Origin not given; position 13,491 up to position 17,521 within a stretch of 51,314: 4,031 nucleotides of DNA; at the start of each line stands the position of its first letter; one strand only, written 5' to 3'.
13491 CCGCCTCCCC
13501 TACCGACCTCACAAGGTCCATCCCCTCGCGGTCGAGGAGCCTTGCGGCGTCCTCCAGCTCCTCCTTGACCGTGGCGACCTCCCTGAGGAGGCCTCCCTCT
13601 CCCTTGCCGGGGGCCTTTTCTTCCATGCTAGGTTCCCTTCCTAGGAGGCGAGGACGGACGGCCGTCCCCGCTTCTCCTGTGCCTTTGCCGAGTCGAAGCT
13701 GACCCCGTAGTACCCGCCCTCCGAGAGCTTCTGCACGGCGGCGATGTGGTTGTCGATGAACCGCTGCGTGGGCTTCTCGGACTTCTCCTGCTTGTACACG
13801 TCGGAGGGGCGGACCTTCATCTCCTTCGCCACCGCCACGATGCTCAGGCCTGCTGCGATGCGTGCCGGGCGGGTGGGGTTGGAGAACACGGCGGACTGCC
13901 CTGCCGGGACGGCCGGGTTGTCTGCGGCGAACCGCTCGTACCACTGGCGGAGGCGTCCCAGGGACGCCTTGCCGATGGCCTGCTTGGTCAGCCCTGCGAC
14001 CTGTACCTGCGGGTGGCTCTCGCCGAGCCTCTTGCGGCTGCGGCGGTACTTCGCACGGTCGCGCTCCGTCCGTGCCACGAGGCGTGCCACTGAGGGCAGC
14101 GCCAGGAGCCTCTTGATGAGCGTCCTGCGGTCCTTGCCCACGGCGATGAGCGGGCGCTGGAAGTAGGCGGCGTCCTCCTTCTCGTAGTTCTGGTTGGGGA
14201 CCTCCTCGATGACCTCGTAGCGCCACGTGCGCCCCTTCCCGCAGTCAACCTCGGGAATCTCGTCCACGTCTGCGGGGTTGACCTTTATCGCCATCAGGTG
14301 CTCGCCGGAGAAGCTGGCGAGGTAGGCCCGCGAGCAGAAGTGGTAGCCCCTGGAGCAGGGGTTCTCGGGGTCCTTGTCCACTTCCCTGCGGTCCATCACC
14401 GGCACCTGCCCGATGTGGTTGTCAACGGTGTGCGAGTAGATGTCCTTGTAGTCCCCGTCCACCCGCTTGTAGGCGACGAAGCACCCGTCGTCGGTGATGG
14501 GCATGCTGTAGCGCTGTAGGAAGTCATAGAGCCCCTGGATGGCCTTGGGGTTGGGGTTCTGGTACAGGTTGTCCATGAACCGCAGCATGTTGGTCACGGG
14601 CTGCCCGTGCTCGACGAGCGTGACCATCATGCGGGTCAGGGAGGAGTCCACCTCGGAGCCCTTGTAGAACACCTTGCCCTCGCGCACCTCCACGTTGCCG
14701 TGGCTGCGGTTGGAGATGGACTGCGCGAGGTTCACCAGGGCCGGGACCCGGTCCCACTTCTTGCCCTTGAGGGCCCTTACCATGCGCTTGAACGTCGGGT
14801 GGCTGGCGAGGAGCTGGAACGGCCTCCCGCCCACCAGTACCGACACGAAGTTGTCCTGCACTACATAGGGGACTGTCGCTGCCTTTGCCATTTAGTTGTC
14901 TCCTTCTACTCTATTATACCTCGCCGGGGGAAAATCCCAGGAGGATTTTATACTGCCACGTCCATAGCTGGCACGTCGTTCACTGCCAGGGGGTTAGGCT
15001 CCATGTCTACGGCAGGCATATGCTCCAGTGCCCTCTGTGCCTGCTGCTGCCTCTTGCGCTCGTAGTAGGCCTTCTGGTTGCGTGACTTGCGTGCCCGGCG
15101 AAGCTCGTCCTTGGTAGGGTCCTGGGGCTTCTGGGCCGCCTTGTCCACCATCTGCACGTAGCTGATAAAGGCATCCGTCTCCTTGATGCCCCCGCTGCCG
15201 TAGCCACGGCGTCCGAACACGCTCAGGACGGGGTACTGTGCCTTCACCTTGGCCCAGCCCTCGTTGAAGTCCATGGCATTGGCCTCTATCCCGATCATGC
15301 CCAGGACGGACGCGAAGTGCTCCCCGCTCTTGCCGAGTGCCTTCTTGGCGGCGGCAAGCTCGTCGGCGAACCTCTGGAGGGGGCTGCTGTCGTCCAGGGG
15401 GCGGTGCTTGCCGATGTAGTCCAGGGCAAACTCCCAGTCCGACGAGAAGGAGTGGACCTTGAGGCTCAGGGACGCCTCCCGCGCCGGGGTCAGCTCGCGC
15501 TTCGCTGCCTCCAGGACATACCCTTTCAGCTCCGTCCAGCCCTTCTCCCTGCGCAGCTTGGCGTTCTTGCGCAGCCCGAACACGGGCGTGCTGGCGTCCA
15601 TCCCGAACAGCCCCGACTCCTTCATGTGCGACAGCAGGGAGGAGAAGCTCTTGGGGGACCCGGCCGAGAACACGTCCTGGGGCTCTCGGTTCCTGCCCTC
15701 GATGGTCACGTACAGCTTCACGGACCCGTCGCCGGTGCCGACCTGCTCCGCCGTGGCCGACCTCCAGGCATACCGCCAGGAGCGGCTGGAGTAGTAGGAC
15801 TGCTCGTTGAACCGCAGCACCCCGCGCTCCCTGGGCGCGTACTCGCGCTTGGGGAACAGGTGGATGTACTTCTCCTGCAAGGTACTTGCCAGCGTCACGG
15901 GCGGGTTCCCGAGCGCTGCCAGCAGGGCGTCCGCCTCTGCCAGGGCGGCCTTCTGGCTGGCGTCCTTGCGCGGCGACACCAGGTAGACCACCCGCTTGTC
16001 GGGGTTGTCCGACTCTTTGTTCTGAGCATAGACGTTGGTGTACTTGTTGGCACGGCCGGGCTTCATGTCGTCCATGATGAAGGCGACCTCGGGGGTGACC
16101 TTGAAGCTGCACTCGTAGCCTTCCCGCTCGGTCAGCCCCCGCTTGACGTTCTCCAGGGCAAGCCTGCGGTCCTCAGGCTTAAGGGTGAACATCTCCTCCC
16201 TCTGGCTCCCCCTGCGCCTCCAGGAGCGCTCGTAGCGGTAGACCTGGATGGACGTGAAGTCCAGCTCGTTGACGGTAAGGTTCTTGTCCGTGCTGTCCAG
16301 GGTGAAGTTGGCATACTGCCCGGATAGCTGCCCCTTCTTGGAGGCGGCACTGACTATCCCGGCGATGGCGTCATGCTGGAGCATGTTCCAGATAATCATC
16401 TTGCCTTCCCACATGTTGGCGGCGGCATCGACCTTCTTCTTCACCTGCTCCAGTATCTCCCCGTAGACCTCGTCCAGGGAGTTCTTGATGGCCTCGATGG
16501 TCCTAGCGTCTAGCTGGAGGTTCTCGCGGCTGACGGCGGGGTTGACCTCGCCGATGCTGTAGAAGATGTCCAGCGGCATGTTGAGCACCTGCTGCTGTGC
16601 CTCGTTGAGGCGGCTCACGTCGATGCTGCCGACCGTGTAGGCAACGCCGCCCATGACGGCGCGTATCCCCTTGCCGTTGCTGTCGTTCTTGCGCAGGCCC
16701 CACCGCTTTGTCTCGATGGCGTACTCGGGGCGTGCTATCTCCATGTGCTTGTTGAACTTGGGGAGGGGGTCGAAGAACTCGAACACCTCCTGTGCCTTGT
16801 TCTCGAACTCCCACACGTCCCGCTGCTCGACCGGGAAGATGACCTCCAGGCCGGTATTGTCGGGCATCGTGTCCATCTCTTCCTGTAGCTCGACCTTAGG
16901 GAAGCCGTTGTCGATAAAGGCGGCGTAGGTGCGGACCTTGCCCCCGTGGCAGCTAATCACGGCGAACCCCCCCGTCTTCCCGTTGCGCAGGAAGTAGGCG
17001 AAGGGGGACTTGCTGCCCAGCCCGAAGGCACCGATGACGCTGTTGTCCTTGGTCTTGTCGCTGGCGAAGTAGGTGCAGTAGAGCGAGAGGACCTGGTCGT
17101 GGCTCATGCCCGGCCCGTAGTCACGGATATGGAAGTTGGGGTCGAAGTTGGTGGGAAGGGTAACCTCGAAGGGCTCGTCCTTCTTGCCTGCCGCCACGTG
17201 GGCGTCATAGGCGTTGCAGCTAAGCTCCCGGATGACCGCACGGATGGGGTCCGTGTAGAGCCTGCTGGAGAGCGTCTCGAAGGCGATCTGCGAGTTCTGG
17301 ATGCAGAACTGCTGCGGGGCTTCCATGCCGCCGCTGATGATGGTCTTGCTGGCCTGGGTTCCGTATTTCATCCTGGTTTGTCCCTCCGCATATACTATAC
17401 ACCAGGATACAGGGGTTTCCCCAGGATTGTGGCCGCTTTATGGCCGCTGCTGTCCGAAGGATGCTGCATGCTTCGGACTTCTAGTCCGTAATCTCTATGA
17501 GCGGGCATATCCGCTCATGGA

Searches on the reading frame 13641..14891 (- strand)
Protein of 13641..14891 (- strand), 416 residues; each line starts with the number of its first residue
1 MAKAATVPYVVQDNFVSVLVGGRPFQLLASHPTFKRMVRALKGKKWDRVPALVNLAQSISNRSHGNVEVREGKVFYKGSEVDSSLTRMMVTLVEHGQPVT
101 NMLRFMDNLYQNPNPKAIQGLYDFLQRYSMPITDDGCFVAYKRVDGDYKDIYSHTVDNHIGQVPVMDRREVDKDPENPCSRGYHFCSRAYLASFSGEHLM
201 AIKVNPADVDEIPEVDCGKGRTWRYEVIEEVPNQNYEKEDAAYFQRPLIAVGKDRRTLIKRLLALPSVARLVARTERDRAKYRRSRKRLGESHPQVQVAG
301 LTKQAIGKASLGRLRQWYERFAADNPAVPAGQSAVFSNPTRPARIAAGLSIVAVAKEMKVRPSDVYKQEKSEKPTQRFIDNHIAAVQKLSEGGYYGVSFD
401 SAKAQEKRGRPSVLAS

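Call 21: search_protein_families(library=pfam, proteins=[window:13641-14891:-], max_evalue=0.01)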
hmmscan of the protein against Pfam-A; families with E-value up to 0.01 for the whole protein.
window:13641-14891:- (416 aa): 0 families

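Call 22: search_protein_families(library=phrogs, proteins=[window:13641-14891:-], max_evalue=0.001)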
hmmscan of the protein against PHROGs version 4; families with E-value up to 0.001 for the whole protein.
window:13641-14891:- (416 aa): 5 families
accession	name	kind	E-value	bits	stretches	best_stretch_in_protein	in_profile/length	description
phrog_609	-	lysis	1.4e-63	216.3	1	5-238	815-1051/1055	RIIB lysis inhibitor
phrog_3803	-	lysis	1.6e-37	130.8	1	10-233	282-514/530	RIIB lysis inhibitor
phrog_11221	-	lysis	8.4e-34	118.6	1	10-235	10-241/543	RIIB lysis inhibitor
phrog_2886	-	lysis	1e-30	108.3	1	118-238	213-339/552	RIIB lysis inhibitor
phrog_36818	-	lysis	1.7e-28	100.3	1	96-243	4-156/163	RIIB lysis inhibitor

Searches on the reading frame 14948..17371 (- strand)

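Call 21: search_protein_families(library=pfam, proteins=[window:14948-17371:-], max_evalue=0.01)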
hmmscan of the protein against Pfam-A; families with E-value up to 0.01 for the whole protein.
window:14948-17371:- (807 aa): 0 families

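Call 22: search_protein_families(library=phrogs, proteins=[window:14948-17371:-], max_evalue=0.001)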
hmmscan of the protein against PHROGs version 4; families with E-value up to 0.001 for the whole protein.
window:14948-17371:- (807 aa): 7 families
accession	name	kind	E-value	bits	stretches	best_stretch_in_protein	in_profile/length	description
phrog_612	-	lysis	5.6e-108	364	1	1-474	1-445/725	RIIA lysis inhibitor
phrog_2979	-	lysis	1.1e-52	180.8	1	7-322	9-329/846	RIIA lysis inhibitor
phrog_3661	-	lysis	1.7e-43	150.3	3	97-320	175-405/917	RIIA lysis inhibitor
phrog_30832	-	lysis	1.4e-41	143.9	1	13-362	13-369/735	RIIA lysis inhibitor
phrog_609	-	lysis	2e-39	136.3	1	11-301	11-297/1055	RIIB lysis inhibitor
phrog_24904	-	lysis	2.2e-21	77.1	1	21-295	21-283/695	RIIA lysis inhibitor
phrog_38678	-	lysis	4.4e-20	72.5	1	29-184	36-189/805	RIIA lysis inhibitor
